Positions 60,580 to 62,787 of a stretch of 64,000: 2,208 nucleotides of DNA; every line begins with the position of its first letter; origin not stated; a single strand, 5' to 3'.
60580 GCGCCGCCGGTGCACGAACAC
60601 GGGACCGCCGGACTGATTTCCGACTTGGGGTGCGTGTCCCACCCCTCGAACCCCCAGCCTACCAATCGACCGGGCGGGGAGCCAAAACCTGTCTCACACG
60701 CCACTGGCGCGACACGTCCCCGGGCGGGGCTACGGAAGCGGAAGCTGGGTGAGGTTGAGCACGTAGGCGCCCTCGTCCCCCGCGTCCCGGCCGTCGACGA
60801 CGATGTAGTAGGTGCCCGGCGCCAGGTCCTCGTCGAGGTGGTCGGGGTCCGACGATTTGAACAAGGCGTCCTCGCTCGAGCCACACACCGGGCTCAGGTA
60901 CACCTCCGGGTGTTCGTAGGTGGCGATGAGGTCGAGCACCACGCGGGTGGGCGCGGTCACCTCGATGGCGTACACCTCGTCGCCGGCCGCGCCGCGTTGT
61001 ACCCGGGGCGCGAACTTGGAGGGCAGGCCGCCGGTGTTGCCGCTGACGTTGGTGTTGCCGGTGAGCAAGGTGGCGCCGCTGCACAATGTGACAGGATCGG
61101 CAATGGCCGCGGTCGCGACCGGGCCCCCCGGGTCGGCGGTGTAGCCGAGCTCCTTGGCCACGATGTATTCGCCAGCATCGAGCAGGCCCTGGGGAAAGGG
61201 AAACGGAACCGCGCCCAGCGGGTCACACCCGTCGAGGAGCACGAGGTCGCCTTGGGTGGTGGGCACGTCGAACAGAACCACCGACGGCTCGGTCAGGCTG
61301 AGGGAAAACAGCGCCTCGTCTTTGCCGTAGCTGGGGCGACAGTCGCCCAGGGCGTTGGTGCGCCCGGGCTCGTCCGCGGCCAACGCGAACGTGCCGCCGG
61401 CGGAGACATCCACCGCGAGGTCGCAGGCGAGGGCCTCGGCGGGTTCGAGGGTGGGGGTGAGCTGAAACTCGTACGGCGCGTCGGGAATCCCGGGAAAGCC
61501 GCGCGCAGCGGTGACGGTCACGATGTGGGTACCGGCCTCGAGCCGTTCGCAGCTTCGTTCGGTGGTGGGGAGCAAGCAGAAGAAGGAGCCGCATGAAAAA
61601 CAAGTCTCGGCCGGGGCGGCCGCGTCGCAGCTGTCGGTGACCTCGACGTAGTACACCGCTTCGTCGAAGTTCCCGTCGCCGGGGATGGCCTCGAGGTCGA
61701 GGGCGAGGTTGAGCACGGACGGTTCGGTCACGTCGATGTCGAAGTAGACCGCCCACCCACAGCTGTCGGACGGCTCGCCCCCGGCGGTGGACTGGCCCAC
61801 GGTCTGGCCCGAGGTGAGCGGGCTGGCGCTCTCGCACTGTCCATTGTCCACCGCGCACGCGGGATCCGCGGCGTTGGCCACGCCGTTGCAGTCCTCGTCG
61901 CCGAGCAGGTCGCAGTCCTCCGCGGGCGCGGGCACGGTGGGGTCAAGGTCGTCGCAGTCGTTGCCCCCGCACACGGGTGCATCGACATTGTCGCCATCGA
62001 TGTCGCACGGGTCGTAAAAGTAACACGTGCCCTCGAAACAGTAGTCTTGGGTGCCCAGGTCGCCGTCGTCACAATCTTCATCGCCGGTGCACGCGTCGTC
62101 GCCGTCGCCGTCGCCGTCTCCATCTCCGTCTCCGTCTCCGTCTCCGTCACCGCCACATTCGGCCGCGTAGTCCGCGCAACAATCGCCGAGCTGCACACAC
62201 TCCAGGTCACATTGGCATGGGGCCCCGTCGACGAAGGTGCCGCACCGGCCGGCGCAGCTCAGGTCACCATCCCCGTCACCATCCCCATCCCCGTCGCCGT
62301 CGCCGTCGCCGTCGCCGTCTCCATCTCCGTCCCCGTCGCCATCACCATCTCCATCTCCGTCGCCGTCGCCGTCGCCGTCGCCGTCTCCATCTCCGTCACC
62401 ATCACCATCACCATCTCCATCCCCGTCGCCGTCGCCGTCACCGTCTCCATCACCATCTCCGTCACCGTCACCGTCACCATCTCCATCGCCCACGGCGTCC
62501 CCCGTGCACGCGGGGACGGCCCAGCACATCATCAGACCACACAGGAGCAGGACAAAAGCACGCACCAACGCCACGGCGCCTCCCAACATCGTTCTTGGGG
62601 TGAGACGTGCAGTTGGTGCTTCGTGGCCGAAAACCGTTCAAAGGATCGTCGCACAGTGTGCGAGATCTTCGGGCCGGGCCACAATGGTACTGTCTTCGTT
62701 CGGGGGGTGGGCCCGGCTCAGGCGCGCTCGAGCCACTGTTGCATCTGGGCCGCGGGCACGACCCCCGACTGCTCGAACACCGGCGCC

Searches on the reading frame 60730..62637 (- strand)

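Call 58: search_protein_families(library=pfam, proteins=[window:60730-62637:-], max_evalue=0.00001)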
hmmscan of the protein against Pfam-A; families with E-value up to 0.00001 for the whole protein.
window:60730-62637:- (635 aa): 1 family
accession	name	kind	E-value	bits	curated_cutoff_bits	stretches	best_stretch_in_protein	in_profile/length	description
PF01033.22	Somatomedin_B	-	1.1e-09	38.9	23.1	1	127-163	2-39/40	Somatomedin B domain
